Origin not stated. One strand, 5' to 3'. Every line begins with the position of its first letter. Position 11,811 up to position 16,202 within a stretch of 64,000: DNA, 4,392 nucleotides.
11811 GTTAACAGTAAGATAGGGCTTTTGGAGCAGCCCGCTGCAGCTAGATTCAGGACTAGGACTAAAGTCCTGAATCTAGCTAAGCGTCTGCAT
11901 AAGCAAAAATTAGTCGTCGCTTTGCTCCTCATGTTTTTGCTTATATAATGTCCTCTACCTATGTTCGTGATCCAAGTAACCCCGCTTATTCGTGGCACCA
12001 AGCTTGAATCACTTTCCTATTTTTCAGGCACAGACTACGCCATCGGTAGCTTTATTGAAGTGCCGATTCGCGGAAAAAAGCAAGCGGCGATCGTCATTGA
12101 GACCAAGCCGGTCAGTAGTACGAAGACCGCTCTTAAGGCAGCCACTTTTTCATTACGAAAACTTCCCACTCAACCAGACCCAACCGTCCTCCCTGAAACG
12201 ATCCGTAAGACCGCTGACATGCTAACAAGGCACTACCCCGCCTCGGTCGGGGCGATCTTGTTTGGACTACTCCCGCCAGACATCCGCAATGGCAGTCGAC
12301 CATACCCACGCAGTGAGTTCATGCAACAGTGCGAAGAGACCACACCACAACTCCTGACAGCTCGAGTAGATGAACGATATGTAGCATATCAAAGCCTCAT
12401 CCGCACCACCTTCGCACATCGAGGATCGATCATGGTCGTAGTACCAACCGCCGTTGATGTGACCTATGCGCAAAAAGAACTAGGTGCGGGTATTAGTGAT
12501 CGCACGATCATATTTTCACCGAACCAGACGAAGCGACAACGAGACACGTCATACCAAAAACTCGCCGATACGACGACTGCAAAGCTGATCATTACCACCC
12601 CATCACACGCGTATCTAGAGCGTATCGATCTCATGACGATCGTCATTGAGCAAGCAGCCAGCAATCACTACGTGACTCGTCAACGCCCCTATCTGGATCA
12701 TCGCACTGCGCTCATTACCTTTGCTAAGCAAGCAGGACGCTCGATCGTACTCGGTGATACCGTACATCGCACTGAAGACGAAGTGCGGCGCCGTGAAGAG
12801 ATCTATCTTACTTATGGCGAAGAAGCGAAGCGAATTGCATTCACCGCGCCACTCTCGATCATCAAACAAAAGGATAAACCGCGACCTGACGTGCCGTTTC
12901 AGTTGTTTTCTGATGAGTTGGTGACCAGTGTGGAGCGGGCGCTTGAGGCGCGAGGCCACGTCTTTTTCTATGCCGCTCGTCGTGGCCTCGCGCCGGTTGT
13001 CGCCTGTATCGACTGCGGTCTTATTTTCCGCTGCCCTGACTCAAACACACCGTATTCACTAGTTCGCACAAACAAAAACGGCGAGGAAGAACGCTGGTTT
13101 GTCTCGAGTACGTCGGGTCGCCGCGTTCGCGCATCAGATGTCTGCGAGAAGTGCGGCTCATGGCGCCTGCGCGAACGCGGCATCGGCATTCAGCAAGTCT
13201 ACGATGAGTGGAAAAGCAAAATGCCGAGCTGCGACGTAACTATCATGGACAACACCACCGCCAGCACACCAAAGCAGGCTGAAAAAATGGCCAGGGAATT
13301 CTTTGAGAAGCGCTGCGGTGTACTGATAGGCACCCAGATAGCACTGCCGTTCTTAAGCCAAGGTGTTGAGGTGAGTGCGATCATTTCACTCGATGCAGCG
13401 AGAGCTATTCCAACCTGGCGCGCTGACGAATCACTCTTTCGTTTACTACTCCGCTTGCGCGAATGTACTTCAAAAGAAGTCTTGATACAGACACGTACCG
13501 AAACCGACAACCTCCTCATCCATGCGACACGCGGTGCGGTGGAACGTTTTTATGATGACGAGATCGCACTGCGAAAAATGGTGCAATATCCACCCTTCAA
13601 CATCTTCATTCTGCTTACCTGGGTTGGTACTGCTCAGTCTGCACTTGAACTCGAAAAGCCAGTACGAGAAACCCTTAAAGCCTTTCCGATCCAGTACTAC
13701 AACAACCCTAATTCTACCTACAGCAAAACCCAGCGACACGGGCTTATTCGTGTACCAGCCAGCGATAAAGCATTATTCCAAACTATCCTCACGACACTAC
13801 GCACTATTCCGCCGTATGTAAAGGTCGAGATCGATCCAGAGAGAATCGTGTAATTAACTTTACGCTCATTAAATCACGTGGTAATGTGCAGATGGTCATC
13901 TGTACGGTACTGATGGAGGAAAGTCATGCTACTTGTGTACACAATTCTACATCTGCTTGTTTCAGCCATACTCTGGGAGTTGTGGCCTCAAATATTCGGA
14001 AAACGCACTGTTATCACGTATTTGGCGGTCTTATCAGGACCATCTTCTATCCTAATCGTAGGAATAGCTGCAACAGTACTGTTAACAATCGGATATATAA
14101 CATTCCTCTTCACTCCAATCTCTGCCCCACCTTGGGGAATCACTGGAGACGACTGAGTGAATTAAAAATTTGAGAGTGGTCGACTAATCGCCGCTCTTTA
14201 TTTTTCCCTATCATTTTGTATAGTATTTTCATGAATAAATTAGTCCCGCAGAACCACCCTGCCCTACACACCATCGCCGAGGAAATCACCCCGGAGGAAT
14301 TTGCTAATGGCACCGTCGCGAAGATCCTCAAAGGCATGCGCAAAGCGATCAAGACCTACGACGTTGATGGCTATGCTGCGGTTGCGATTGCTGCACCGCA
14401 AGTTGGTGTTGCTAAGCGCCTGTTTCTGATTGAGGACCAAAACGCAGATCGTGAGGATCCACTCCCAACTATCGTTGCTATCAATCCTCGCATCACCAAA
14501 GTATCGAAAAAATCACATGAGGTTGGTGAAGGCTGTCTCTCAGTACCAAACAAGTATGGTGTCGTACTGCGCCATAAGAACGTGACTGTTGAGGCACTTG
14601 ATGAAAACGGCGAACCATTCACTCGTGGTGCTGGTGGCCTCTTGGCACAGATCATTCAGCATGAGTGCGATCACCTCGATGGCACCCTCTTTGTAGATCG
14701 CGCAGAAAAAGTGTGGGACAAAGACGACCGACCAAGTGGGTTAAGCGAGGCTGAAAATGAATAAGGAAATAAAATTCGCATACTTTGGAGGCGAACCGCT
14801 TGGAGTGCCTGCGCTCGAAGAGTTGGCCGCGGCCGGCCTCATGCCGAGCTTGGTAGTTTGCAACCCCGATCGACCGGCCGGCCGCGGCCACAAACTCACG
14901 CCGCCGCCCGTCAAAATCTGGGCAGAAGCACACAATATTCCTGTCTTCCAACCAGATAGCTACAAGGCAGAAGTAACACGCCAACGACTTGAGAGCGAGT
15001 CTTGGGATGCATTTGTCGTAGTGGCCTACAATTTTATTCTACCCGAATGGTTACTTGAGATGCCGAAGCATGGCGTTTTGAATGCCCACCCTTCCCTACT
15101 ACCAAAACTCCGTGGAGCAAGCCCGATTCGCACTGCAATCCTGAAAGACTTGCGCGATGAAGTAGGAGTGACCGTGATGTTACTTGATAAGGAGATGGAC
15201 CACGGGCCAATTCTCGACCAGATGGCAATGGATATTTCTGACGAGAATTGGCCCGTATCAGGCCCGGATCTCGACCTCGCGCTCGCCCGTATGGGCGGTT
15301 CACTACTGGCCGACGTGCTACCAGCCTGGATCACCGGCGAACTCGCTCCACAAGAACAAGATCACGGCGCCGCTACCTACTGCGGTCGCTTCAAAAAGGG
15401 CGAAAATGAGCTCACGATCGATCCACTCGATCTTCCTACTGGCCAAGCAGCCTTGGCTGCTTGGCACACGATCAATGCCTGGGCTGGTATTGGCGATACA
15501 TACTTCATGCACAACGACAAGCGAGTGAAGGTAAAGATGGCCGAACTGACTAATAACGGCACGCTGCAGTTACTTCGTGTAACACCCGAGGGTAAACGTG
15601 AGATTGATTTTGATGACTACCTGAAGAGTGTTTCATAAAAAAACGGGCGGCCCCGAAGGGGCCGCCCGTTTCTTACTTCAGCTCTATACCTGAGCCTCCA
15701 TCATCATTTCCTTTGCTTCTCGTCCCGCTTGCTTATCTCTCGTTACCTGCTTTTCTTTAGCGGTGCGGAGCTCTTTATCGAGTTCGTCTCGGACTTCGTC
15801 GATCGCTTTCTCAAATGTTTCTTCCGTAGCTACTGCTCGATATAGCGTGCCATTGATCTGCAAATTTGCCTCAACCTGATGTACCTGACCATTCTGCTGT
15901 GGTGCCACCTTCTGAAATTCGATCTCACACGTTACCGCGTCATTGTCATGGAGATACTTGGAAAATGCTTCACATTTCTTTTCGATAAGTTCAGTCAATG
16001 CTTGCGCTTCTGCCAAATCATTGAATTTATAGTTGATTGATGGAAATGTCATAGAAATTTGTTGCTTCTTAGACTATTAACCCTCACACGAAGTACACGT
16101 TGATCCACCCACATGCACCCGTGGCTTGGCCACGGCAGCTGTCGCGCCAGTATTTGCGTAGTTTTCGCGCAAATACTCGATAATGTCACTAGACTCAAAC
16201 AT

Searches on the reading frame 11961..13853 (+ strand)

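Call 11: search_protein_families(library=pfam, proteins=[window:11961-13853:+], max_evalue=0.01)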
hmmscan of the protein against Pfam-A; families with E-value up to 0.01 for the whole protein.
window:11961-13853:+ (630 aa): 1 family
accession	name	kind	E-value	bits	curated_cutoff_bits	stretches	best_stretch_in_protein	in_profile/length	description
PF17764.6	PriA_3primeBD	-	0.0053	17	22.7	0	24-105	20-96/96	3'DNA-binding domain (3'BD)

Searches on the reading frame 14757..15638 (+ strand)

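Call 11: search_protein_families(library=pfam, proteins=[window:14757-15638:+], max_evalue=0.01)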
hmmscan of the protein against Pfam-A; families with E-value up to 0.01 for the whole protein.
window:14757-15638:+ (293 aa): 1 family
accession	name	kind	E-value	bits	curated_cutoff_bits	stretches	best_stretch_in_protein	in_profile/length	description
PF00551.24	Formyl_trans_N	-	6.3e-26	91.7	26.1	1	32-162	32-158/181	Formyl transferase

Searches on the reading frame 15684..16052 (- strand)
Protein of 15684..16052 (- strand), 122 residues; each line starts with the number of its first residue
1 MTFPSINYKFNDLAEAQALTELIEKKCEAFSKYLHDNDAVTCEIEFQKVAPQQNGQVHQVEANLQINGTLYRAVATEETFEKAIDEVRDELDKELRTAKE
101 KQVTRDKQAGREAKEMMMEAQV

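Call 11: search_protein_families(library=pfam, proteins=[window:15684-16052:-], max_evalue=0.01)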
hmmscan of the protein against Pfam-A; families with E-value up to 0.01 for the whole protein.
window:15684-16052:- (122 aa): 2 families
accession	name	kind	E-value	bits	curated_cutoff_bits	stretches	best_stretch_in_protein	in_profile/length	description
PF02482.25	Ribosomal_S30AE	-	3.6e-13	50.5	23.7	1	6-102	1-87/88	Sigma 54 modulation protein / S30EA ribosomal protein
PF19822.4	DUF6304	-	0.006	16.8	35.8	1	41-96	89-146/156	Family of unknown function (DUF6304)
